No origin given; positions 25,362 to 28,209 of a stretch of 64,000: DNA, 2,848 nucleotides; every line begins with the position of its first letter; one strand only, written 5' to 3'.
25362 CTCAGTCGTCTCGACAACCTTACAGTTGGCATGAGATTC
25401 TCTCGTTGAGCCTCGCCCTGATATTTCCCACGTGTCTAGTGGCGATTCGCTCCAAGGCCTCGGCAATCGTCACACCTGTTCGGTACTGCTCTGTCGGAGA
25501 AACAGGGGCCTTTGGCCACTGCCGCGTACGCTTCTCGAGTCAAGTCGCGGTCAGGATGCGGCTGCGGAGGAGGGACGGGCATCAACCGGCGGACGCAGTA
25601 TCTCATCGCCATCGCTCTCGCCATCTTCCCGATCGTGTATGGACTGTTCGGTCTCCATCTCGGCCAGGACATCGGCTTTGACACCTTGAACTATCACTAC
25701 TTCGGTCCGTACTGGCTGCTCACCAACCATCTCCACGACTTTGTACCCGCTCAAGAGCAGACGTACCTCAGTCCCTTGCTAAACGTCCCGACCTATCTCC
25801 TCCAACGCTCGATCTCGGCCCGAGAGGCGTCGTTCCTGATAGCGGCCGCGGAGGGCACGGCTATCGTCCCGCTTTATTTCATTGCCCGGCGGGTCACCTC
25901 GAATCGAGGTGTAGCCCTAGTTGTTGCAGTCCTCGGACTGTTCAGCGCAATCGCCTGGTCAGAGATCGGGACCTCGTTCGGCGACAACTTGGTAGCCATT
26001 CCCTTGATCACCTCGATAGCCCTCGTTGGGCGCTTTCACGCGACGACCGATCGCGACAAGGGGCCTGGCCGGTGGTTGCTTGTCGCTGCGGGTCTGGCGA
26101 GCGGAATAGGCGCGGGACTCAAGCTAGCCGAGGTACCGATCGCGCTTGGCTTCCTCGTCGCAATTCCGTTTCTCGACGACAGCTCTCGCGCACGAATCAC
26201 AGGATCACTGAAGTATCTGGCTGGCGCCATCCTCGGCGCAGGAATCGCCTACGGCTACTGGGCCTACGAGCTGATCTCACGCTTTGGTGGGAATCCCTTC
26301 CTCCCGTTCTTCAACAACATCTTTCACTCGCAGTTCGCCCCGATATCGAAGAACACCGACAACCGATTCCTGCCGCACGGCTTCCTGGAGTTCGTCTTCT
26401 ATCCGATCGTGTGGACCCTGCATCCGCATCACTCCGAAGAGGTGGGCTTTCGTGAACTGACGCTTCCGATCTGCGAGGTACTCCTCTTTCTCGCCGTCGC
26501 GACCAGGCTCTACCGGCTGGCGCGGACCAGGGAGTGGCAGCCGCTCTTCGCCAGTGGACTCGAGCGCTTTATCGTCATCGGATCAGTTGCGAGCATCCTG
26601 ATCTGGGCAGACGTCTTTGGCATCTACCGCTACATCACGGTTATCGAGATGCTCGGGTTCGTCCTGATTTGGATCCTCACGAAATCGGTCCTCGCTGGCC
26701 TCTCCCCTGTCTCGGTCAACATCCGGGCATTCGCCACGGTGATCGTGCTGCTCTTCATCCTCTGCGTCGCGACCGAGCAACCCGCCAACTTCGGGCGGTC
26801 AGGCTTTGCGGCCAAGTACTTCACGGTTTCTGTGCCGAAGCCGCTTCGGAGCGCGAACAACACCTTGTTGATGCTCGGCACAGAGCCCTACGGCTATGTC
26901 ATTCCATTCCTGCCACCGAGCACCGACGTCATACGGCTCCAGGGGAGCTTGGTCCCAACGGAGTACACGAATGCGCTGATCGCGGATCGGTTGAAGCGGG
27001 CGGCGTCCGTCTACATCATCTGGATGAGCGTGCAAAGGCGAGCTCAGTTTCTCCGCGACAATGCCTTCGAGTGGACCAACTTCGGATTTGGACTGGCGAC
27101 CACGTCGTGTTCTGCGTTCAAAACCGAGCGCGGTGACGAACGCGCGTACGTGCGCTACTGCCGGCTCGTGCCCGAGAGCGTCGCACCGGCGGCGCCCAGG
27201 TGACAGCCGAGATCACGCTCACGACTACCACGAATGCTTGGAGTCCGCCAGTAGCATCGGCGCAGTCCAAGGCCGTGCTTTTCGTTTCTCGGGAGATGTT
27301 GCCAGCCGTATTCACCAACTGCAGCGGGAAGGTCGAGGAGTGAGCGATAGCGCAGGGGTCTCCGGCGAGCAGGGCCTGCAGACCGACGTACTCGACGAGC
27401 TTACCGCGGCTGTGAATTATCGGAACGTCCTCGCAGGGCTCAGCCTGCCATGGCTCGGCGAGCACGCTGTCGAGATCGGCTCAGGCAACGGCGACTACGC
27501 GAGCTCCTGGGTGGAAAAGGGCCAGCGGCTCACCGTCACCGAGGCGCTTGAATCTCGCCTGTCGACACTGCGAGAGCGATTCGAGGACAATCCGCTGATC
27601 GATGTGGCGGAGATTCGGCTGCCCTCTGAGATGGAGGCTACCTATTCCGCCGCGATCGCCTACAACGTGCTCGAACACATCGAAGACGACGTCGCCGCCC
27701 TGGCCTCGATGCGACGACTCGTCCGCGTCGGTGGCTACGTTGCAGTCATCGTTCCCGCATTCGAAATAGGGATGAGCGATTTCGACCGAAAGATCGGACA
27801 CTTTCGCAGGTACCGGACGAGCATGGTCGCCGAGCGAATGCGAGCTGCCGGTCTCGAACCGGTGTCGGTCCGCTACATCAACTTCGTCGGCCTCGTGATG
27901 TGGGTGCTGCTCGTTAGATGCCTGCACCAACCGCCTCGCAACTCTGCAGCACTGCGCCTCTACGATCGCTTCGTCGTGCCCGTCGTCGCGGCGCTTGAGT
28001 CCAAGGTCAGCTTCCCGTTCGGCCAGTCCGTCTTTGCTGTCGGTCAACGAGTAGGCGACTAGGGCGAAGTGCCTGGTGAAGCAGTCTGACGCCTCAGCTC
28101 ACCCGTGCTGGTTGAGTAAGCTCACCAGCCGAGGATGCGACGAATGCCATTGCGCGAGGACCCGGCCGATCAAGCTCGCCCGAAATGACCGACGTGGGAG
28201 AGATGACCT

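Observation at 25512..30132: Paralogous pair of unassigned GT-C-like membrane proteins bracketing a methyltransferase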

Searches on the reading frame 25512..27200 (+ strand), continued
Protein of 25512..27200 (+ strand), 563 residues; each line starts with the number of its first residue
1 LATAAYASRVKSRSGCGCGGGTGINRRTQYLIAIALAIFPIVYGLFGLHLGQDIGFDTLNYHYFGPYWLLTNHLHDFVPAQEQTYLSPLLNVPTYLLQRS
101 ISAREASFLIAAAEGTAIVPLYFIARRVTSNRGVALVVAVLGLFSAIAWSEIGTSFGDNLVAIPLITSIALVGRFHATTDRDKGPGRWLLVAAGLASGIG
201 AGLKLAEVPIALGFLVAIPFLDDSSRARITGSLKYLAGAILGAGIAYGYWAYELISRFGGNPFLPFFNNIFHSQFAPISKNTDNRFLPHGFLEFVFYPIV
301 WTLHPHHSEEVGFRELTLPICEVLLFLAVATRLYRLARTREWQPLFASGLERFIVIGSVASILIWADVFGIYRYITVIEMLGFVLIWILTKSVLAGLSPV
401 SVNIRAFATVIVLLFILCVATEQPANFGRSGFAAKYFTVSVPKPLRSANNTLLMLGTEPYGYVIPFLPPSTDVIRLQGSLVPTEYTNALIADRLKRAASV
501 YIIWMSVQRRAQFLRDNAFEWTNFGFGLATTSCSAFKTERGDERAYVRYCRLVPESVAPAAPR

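Call 45: search_protein_families(library=pfam, proteins=[P0026, P0028, P0030, P0074], max_evalue=0.1)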
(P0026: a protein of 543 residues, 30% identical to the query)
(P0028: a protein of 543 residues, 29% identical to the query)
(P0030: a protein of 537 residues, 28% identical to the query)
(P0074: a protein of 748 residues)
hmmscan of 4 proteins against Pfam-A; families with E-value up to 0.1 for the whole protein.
P0026 (543 aa): 2 families
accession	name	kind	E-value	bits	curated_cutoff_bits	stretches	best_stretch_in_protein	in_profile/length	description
PF09594.16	GT87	-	4.3e-10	40.2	25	1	67-328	5-229/237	Glycosyltransferase family 87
PF01004.24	Flavi_M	-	0.035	14.2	25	0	284-305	33-54/74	Flavivirus envelope glycoprotein M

P0028 (543 aa): 1 family
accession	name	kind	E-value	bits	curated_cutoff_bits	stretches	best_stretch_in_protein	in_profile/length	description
PF09594.16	GT87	-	8.9e-10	39.1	25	1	66-333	4-234/237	Glycosyltransferase family 87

P0030 (537 aa): 1 family
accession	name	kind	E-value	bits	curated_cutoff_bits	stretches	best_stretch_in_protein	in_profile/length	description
PF09594.16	GT87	-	2e-05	24.9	25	1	78-322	8-214/237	Glycosyltransferase family 87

P0074 (748 aa): 2 families
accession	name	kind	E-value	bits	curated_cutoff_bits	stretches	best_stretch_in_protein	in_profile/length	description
PF13946.11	DUF4214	-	6.7e-08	32.9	23.2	1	624-662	24-62/72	Domain of unknown function (DUF4214)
PF09594.16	GT87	-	0.00035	20.8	25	1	66-252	2-169/237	Glycosyltransferase family 87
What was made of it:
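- Homologues P0026 and P0028 pass the Pfam GT87 gathering score (40 and 39 bits vs 25, call 45).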

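Call 74: search_dna_similar(query=L030:7980-9614:+, collection=plasmids, mode=protein, max_rows=15)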
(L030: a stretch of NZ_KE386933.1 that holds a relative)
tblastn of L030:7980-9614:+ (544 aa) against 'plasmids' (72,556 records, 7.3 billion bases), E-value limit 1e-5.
Records with a match: 2; places in all: 2; records where one place covers at least 80% of the query: 2.
Best place of each record, by identity: <60% 2.
By first word of the organism name: Polaromonas 1; Bartonella 1.
By predicted mobility (MOB-suite, as given by PLSDB): conjugative 1; non-mobilizable 1.
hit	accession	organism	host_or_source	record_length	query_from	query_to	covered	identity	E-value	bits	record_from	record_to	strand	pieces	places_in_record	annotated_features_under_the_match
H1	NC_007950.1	Polaromonas sp. JS666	-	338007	16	480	85%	31.8%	2e-38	158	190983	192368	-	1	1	hypothetical protein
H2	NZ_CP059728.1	Bartonella sp. HY038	bat,pure culture,feces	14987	19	536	95%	24.7%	5e-26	120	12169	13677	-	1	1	hypothetical protein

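Call 75: get_annotated_region(hit=H1, flank=5000)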
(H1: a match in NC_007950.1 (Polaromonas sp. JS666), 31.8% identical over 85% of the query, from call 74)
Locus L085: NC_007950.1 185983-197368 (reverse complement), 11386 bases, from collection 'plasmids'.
description: Polaromonas sp. JS666 plasmid 2, complete sequence
organism: Polaromonas sp. JS666 (NCBI taxid 296591)
taxonomy: Bacteria; Pseudomonadota; Betaproteobacteria; Burkholderiales; Comamonadaceae; Polaromonas; Polaromonas sp. JS666
host: -; source: -; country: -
typing (MOB-suite, as given by PLSDB): conjugative; replicon rep_cluster_7; relaxase MOBH; mating-pair formation MPF_T
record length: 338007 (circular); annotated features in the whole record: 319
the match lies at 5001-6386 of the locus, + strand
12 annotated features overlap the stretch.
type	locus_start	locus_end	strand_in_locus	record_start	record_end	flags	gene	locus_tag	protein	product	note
CDS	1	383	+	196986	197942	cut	-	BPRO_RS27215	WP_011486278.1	ATPase, T2SS/T4P/T4SS family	-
CDS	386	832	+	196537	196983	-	pilM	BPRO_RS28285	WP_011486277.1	type IV pilus biogenesis protein PilM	-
CDS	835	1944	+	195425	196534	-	-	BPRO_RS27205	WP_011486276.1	ATPase, T2SS/T4P/T4SS family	-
CDS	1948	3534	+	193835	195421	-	pilV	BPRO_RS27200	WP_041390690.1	shufflon system plasmid conjugative transfer pilus tip adhesin PilV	-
CDS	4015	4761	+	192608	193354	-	-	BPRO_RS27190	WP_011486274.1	class I SAM-dependent methyltransferase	-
CDS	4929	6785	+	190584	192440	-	-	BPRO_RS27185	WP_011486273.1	hypothetical protein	-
CDS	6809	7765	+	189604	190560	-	-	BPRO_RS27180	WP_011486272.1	glycosyltransferase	-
CDS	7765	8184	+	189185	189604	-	-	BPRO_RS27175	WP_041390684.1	GtrA family protein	-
CDS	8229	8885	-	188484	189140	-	-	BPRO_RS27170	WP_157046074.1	lytic transglycosylase domain-containing protein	-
CDS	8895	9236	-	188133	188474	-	-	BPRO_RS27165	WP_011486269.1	hypothetical protein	-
CDS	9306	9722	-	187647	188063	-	-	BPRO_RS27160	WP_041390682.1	hypothetical protein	-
CDS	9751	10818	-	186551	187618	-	-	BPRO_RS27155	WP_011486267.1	PRTRC system protein D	-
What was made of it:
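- The Polaromonas plasmid has the same cassette, annotated by RefSeq (call 75).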

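Call 80: find_encoding_contigs(protein=P0011, flank=10000, max_places=2)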
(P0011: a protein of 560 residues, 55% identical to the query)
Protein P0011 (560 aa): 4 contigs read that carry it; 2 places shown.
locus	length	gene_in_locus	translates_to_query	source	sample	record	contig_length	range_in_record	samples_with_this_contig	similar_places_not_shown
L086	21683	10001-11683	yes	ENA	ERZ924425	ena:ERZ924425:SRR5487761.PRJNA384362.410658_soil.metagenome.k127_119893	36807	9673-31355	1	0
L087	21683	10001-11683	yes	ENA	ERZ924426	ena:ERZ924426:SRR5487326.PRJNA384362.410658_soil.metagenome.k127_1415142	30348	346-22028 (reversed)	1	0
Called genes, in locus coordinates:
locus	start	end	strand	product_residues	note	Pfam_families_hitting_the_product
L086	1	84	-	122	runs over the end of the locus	-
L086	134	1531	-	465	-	PF19295:SufBD_N, PF01458:SUFBD_core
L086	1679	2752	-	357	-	PF13464:RodZ_C (weak)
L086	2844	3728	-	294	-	PF00730:HhH-GPD, PF00633:HHH (weak)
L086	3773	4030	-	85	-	PF22091:DUF6941 (weak)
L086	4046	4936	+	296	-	PF01209:Ubie_methyltran, PF13489:Methyltransf_23, PF08241:Methyltransf_11, PF08242:Methyltransf_12, PF13649:Methyltransf_25, PF13847:Methyltransf_31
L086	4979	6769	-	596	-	PF13231:PMT_2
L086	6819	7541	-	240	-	PF00535:Glycos_transf_2, PF10111:Glyco_tranf_2_2 (weak), PF13641:Glyco_tranf_2_3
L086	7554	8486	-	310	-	PF01073:3Beta_HSD, PF01370:Epimerase, PF02719:Polysacc_synt_2 (faint), PF04321:RmlD_sub_bind (weak), PF07993:NAD_binding_4 (faint), PF16363:GDP_Man_Dehyd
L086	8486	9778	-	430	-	PF03446:NAD_binding_2 (faint), PF03721:UDPG_MGDP_dh_N, PF03807:F420_oxidored (faint), PF00984:UDPG_MGDP_dh, PF03720:UDPG_MGDP_dh_C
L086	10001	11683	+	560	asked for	-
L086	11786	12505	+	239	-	PF13489:Methyltransf_23 (weak), PF08241:Methyltransf_11, PF08242:Methyltransf_12, PF13649:Methyltransf_25 (weak)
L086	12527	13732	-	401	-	PF13439:Glyco_transf_4, PF13579:Glyco_trans_4_4, PF20706:GT4-conflict, PF00534:Glycos_transf_1, PF13692:Glyco_trans_1_4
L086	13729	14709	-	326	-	PF13641:Glyco_tranf_2_3 (weak), PF00535:Glycos_transf_2 (weak)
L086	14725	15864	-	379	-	PF13439:Glyco_transf_4, PF13579:Glyco_trans_4_4, PF20706:GT4-conflict, PF00534:Glycos_transf_1, PF13692:Glyco_trans_1_4, PF13524:Glyco_trans_1_2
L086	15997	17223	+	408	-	PF13641:Glyco_tranf_2_3, PF00535:Glycos_transf_2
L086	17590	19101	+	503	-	PF01943:Polysacc_synt (weak), PF13440:Polysacc_synt_3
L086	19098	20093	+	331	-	-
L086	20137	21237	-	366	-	PF13439:Glyco_transf_4, PF20706:GT4-conflict (weak), PF00534:Glycos_transf_1, PF13692:Glyco_trans_1_4, PF13524:Glyco_trans_1_2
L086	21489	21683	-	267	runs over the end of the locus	-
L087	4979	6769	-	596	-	PF13231:PMT_2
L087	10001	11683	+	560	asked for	-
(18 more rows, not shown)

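Call 81: find_encoding_contigs(protein=P0013, flank=10000, max_places=2)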
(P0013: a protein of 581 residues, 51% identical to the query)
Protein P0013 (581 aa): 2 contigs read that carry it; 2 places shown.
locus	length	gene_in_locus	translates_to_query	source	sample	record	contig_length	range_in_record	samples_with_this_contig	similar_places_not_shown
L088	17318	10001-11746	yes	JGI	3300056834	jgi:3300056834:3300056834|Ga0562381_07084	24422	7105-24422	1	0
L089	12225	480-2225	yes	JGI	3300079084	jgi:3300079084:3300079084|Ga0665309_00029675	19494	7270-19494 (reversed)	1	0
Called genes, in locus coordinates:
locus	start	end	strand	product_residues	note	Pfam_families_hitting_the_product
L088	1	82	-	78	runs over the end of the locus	-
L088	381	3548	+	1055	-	-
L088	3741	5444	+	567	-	-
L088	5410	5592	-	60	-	-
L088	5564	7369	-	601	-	-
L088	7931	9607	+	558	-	-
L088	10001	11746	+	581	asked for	-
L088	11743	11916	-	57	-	-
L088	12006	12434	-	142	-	PF01850:PIN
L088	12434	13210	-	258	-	PF02604:PhdYeFM_antitox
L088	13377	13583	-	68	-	-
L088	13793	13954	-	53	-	-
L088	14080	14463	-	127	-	-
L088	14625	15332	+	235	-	PF00990:GGDEF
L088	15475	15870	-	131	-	PF01590:GAF (faint), PF13185:GAF_2 (weak), PF03861:ANTAR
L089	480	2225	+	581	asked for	-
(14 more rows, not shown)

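Call 86: search_dna_similar(query=window:25512-27200:+, collection=phages, mode=protein, max_evalue=1, max_rows=15)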
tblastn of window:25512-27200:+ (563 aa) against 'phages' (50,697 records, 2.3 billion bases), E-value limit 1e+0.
No match.

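Call 87: search_dna_similar(query=window:25512-27200:+, collection=plasmids, mode=protein, max_evalue=1, max_rows=20)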
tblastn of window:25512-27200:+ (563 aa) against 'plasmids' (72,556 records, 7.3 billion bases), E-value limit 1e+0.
Records with a match: 2; places in all: 2; records where one place covers at least 80% of the query: 0.
Best place of each record, by identity: <60% 2.
By first word of the organism name: Polaromonas 1; Bartonella 1.
By predicted mobility (MOB-suite, as given by PLSDB): conjugative 1; non-mobilizable 1.
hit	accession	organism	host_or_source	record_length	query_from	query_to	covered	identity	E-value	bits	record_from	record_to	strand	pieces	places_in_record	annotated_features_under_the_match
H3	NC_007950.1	Polaromonas sp. JS666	-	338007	50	558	71%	24.9%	6e-12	137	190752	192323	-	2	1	hypothetical protein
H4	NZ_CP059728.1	Bartonella sp. HY038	bat,pure culture,feces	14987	272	552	50%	25.7%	2e-6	59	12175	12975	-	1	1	hypothetical protein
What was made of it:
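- Closest known: GT136. Different: A gave no tblastn match in the plasmid collection (call 87).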

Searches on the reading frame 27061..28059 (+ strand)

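Call 4: search_protein_families(library=pfam, proteins=[window:27061-28059:+], max_evalue=0.1)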
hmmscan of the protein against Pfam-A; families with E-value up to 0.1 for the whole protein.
window:27061-28059:+ (333 aa): 5 families
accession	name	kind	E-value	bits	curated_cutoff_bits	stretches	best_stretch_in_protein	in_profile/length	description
PF08242.18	Methyltransf_12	-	1.7e-09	38.7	30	1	137-226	1-97/98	Methyltransferase domain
PF08241.18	Methyltransf_11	-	9.4e-09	36.2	21.2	1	137-228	1-94/95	Methyltransferase domain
PF13649.12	Methyltransf_25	-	4.4e-06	27.7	27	1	137-225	2-97/97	Methyltransferase domain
PF13489.12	Methyltransf_23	-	1.4e-05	25.3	27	1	137-269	27-163/164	Methyltransferase domain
PF01209.24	Ubie_methyltran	-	0.029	14.2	20.1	1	132-230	47-152/233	ubiE/COQ5 methyltransferase family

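Call 5: search_protein_families(library=ncbifam, proteins=[window:27061-28059:+], max_evalue=0.1)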
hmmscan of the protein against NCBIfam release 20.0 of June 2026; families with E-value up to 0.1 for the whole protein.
window:27061-28059:+ (333 aa): 10 families
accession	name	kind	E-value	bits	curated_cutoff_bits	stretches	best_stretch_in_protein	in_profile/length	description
NF000468.1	Erm37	exception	0.00089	19.3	350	1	133-190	33-92/179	23S rRNA (adenine(2058)-N(6))-methyltransferase Erm(37)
NF001241.0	PRK00216.1-2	equivalog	0.0051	16.5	327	1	133-230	52-148/231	demethylmenaquinone methyltransferase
NF000499.2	Erm23S_rRNA_broad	equivalog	0.017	14.5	212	1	135-182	26-73/244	23S ribosomal RNA methyltransferase Erm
NF001240.0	PRK00216.1-1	equivalog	0.023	13.8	378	1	133-230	64-169/251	bifunctional demethylmenaquinone methyltransferase/2-methoxy-6-polyprenyl-1,4-benzoquinol methylase UbiE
TIGR01983.1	UbiG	equivalog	0.033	13.5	102.95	1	133-227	50-149/228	bifunctional 2-polyprenyl-6-hydroxyphenol methylase/3-demethylubiquinol 3-O-methyltransferase UbiG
TIGR01934.1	MenG_MenH_UbiE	subfamily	0.041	13.2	158.35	0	124-230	31-142/223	ubiquinone/menaquinone biosynthesis methyltransferase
NF007610.0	PRK10258.1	equivalog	0.043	13.1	342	1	135-229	45-138/251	malonyl-ACP O-methyltransferase BioC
NF041650.1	nod_mtase_NodS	equivalog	0.047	13.4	300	1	134-223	40-130/190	nodulation methyltransferase NodS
NF043040.1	corrin_prot_MT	hypoth_equivalog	0.047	13.1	180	1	133-229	42-147/216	corrinoid protein-associated methyltransferase CpaM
NF045667.1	MTase_DVU1556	equivalog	0.061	12.8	155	1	135-229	25-119/213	DVU_1556 family methyltransferase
